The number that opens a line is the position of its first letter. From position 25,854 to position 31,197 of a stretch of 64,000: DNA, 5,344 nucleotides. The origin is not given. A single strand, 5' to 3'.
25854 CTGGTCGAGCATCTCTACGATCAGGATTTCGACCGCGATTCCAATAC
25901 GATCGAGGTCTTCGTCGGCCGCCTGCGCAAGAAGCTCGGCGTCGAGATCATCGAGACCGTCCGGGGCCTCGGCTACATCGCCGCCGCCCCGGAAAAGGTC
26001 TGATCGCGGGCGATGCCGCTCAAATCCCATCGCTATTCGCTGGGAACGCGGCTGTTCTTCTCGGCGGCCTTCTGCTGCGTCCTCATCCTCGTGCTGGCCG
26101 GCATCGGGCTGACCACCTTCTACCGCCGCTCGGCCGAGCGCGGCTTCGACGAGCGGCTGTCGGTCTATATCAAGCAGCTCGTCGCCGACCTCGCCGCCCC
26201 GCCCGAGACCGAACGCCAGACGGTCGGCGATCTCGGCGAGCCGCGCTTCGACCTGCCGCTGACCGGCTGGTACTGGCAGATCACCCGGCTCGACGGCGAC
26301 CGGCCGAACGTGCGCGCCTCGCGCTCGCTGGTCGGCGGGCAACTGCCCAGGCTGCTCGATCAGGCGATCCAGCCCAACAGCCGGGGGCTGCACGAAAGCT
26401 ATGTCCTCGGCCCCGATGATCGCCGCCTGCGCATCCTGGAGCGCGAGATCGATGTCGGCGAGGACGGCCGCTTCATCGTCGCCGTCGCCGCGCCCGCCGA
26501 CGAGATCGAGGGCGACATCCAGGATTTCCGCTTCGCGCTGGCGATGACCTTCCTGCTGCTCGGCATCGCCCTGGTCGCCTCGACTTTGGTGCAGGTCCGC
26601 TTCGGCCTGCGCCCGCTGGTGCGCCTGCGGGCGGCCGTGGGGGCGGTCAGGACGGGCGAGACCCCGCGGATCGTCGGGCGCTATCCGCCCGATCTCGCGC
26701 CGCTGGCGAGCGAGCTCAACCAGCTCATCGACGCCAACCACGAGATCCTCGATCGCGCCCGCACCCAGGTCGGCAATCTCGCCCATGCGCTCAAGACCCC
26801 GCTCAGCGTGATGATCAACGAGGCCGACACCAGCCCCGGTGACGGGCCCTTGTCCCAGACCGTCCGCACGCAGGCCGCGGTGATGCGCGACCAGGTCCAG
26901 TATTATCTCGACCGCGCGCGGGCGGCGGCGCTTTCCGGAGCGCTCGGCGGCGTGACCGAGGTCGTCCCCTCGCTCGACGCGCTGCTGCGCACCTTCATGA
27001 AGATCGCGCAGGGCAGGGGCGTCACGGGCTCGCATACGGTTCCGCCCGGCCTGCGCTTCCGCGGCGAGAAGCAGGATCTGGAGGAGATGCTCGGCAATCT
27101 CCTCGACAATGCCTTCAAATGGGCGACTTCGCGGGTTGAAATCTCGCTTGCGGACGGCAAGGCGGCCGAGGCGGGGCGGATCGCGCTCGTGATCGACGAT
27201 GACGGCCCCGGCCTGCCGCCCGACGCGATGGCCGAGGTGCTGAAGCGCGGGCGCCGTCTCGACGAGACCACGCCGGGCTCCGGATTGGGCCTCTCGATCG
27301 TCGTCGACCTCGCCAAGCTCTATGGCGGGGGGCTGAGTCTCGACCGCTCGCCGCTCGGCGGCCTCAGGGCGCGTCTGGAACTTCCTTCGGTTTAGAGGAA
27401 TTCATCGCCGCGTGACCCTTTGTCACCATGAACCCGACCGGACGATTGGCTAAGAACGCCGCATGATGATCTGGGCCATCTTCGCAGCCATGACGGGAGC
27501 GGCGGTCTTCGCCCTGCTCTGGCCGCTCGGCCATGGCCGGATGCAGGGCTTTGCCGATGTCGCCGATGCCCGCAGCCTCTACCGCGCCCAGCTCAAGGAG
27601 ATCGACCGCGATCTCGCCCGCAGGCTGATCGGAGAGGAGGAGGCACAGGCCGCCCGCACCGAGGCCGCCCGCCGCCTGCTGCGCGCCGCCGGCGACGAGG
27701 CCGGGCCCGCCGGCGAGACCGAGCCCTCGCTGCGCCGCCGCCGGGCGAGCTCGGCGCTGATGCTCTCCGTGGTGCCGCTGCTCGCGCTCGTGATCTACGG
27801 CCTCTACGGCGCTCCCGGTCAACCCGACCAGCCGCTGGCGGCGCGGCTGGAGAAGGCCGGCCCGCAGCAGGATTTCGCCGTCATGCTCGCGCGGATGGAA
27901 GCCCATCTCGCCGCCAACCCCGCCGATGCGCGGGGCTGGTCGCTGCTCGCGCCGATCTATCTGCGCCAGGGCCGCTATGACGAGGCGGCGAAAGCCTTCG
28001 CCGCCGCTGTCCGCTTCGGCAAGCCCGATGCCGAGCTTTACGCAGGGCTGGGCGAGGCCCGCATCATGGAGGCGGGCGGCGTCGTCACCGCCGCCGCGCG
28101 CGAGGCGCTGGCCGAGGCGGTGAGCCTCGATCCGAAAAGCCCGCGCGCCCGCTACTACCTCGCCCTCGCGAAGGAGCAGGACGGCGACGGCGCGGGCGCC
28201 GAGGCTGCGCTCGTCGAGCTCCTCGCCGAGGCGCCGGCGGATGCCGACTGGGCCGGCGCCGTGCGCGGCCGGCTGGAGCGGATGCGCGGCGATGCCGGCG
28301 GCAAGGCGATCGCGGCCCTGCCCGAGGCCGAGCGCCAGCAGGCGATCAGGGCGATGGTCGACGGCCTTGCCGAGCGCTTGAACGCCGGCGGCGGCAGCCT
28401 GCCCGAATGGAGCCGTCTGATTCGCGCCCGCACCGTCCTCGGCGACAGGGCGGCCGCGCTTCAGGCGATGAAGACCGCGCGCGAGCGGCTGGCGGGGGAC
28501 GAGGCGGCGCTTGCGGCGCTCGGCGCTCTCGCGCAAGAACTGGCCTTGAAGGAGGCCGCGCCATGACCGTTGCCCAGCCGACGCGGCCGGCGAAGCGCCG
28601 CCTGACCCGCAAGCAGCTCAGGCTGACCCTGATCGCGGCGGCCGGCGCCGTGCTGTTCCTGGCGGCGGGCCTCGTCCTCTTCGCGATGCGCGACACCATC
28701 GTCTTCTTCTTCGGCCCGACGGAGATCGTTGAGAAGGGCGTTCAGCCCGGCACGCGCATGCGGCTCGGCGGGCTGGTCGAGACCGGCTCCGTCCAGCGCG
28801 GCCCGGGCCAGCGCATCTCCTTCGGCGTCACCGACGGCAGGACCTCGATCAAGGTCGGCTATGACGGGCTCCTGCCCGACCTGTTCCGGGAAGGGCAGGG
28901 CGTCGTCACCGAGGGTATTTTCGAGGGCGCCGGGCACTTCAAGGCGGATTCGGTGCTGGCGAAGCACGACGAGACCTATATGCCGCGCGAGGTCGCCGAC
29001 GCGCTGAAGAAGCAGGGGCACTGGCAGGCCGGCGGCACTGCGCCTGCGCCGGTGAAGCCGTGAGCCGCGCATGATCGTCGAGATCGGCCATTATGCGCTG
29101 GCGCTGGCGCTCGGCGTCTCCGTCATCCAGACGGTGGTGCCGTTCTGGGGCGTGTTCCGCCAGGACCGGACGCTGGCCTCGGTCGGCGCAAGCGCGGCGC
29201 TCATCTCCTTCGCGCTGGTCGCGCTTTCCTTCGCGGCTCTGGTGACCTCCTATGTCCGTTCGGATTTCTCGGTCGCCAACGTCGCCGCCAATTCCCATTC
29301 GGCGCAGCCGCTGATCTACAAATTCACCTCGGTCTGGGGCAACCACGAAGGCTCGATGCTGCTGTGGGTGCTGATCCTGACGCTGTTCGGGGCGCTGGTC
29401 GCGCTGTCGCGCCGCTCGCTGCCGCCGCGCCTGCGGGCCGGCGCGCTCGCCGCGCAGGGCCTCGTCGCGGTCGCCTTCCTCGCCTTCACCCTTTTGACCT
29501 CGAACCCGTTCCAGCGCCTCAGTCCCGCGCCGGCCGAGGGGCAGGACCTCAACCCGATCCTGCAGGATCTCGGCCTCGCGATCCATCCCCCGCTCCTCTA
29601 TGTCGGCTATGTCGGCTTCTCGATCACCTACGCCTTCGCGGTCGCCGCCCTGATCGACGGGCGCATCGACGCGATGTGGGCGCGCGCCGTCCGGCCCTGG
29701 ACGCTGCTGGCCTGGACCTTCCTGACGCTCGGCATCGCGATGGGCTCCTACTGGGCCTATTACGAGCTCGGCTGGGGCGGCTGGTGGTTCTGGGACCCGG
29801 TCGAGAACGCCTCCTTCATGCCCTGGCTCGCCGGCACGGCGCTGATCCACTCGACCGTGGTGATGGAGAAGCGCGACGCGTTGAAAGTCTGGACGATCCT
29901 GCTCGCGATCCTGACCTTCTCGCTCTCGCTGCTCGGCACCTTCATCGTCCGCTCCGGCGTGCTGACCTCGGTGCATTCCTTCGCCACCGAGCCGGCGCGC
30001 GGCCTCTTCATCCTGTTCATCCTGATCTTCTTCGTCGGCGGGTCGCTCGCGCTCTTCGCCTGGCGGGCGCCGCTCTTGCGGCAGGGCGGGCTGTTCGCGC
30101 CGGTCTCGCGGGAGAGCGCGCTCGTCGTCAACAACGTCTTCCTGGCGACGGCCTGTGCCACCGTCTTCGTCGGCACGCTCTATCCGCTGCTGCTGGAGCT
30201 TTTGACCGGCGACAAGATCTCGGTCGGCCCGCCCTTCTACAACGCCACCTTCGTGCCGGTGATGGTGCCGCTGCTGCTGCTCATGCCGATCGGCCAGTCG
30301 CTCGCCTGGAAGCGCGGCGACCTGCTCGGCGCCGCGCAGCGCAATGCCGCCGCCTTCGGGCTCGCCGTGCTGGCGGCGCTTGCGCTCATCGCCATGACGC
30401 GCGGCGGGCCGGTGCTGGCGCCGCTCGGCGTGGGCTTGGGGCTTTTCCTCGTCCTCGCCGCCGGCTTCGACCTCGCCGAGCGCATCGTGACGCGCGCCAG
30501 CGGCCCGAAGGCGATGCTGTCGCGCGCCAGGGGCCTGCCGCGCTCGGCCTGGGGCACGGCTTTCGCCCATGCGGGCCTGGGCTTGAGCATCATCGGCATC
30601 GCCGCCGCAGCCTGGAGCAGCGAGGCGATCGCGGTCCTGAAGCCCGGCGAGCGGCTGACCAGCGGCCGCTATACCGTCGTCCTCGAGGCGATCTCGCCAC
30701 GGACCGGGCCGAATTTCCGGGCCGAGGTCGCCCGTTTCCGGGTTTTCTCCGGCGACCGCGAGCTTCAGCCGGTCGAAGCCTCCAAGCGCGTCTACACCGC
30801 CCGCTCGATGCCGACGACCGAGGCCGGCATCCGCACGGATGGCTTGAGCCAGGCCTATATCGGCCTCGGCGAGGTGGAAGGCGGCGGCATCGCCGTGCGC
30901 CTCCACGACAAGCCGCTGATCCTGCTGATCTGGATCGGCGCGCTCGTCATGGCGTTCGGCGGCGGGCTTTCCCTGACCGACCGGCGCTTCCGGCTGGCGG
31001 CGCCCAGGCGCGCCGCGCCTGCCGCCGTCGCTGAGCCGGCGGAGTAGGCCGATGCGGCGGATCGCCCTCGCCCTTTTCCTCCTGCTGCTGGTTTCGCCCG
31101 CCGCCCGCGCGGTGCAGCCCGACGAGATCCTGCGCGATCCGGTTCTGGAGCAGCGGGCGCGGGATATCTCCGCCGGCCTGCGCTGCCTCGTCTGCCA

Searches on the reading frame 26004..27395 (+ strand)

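Call 75: search_protein_families(library=pfam, proteins=[window:26004-27395:+], max_evalue=0.001)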
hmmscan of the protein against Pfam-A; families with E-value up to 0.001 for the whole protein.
window:26004-27395:+ (463 aa): 2 families
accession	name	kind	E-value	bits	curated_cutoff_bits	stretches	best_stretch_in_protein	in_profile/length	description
PF02518.31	HATPase_c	-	1.6e-16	61.1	26.4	1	356-461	3-108/111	Histidine kinase-, DNA gyrase B-, and HSP90-like ATPase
PF00512.31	HisKA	-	0.0003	21.2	26.9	0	253-307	3-63/66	His Kinase A (phospho-acceptor) domain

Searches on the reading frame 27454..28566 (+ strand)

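Call 75: search_protein_families(library=pfam, proteins=[window:27454-28566:+], max_evalue=0.001)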
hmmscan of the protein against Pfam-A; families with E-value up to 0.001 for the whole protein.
window:27454-28566:+ (370 aa): 7 families
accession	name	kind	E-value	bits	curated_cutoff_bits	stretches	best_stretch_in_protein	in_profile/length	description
PF23914.1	TPR_CcmH_CycH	-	4.3e-12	46.6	42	1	148-263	39-154/158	Cytochrome c-type biogenesis protein H TPR domain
PF13414.12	TPR_11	-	1e-08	35.1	26.8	0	214-244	12-42/42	TPR repeat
PF14559.12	TPR_19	-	3e-08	34.3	25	2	213-269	8-64/68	Tetratricopeptide repeat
PF13432.12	TPR_16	-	6e-07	30.2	32.7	1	145-190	17-62/65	Tetratricopeptide repeat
PF13431.12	TPR_17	-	2.3e-06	27.8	24.4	0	152-178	6-32/34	Tetratricopeptide repeat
PF13428.12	TPR_14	-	9.9e-06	26.2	23.5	1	160-201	2-43/44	Tetratricopeptide repeat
PF07719.23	TPR_2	-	0.00075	19.9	27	1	159-187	1-29/34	Tetratricopeptide repeat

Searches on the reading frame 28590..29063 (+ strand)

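Call 75: search_protein_families(library=pfam, proteins=[window:28590-29063:+], max_evalue=0.001)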
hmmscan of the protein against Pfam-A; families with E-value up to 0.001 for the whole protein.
window:28590-29063:+ (157 aa): 1 family
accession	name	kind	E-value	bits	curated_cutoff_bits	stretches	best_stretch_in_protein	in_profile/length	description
PF03100.22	CcmE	-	1.1e-32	112.8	24.6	1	37-132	1-98/99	CcmE domain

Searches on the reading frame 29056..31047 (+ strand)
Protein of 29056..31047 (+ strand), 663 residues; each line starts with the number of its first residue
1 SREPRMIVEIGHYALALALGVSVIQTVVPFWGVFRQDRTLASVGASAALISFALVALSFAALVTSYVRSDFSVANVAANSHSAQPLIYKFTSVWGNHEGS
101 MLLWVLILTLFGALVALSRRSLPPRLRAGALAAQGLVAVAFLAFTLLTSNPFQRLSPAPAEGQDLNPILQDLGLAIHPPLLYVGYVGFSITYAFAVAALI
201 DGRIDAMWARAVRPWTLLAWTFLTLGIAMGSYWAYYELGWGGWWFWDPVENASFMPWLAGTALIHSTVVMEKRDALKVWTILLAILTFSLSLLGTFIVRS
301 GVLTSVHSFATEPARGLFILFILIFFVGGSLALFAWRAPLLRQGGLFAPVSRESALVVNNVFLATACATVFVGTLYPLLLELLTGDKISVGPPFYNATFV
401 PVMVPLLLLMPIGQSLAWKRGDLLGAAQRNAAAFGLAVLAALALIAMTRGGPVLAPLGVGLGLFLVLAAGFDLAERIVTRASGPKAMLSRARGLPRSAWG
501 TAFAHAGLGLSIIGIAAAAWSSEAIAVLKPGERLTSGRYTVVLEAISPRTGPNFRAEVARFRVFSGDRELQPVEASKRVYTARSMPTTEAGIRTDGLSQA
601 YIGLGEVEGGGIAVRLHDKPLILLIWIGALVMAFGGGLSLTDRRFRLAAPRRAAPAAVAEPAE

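Call 75: search_protein_families(library=pfam, proteins=[window:29056-31047:+], max_evalue=0.001)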
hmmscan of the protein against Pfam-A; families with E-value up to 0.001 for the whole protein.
window:29056-31047:+ (663 aa): 2 families
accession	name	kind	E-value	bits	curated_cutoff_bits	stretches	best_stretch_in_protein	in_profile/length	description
PF16327.10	CcmF_C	-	1.6e-108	363.2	28.7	1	320-643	1-323/323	Cytochrome c-type biogenesis protein CcmF C-terminal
PF01578.25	Cytochrom_C_asm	-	1.1e-49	169.3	29.9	1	94-300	1-206/212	Cytochrome C assembly protein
